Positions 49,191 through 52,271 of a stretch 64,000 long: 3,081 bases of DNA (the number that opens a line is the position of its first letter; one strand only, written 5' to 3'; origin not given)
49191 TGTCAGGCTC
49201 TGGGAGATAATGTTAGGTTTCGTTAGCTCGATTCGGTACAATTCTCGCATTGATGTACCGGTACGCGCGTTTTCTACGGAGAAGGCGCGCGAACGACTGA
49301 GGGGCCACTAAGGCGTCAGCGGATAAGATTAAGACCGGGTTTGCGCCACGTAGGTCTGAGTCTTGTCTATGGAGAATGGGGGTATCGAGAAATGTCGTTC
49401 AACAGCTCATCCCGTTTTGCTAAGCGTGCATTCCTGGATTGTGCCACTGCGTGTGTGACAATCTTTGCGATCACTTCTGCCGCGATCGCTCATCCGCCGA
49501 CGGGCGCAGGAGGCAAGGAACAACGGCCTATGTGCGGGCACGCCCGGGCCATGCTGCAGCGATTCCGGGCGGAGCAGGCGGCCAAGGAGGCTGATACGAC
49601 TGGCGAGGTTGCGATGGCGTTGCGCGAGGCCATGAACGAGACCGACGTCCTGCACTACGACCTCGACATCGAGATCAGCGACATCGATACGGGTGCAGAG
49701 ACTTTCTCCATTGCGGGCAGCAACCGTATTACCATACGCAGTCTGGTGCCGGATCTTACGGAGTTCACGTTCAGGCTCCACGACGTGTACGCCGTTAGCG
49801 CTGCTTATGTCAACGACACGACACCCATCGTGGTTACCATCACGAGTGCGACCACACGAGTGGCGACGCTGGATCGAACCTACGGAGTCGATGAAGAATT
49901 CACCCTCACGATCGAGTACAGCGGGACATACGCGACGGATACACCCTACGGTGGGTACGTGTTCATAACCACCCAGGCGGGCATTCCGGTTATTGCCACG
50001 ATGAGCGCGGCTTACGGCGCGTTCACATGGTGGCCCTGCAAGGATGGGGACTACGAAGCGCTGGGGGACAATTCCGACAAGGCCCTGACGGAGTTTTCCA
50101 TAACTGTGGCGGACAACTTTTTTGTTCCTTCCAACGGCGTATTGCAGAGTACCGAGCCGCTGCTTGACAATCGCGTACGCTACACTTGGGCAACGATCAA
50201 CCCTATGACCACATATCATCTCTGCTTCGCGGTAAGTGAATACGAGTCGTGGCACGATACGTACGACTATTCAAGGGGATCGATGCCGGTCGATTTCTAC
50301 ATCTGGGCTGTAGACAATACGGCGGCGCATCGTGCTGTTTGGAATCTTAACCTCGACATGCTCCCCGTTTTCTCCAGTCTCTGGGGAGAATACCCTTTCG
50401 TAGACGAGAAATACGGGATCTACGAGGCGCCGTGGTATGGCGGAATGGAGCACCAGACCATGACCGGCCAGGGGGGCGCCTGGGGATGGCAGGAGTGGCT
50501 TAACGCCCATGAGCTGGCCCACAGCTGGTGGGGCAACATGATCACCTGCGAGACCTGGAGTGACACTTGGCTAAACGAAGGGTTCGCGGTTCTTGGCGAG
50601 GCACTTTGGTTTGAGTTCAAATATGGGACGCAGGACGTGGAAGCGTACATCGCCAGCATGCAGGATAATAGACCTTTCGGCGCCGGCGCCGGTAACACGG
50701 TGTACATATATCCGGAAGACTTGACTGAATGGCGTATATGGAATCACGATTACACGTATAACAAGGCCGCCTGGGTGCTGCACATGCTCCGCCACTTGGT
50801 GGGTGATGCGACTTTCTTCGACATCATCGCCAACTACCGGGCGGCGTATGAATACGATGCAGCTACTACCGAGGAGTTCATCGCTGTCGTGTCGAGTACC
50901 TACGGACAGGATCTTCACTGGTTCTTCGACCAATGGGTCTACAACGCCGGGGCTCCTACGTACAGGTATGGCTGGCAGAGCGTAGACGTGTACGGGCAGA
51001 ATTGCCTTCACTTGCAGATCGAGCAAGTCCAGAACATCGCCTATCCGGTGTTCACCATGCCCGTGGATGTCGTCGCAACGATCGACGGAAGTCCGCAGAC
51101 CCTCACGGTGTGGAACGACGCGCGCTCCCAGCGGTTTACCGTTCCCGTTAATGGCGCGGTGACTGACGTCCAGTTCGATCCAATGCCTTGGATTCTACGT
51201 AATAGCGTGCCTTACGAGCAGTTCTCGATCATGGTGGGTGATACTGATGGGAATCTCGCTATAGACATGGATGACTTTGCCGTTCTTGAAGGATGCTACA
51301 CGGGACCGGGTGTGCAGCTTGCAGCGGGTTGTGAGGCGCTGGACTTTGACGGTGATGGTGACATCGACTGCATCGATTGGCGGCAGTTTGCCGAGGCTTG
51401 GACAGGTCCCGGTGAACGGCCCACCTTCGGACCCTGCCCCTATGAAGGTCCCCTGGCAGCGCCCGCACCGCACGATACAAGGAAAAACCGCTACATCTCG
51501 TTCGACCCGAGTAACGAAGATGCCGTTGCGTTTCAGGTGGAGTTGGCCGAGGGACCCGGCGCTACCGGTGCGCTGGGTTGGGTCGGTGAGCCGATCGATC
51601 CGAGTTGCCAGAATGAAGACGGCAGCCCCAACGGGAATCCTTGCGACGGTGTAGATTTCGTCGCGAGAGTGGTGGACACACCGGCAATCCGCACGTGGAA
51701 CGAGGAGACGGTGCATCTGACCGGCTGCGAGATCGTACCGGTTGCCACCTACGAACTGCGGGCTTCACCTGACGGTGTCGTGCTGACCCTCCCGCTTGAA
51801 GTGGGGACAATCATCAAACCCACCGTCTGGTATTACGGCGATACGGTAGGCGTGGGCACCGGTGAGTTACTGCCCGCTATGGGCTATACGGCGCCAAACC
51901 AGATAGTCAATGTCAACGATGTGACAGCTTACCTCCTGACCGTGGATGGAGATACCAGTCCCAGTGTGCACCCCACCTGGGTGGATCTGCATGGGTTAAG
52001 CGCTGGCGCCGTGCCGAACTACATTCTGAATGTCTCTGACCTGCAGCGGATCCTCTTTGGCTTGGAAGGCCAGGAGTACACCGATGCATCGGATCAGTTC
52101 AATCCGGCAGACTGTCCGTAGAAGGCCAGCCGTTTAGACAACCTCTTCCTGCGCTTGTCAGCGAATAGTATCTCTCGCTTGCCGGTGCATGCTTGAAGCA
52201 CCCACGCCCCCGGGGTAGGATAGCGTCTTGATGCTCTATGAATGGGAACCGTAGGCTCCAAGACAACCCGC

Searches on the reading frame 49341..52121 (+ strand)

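Call 45: search_protein_families(library=pfam, proteins=[window:49341-52121:+], max_evalue=0.00001)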
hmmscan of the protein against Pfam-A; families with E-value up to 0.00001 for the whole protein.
window:49341-52121:+ (926 aa): 2 families
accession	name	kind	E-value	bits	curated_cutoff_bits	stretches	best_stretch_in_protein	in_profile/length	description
PF01433.26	Peptidase_M1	-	5.8e-23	82.1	27.7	1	389-532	72-218/218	Peptidase family M1 domain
PF17900.6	Peptidase_M1_N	-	3.8e-08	34.1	25.8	1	105-292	4-185/186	Peptidase M1 N-terminal domain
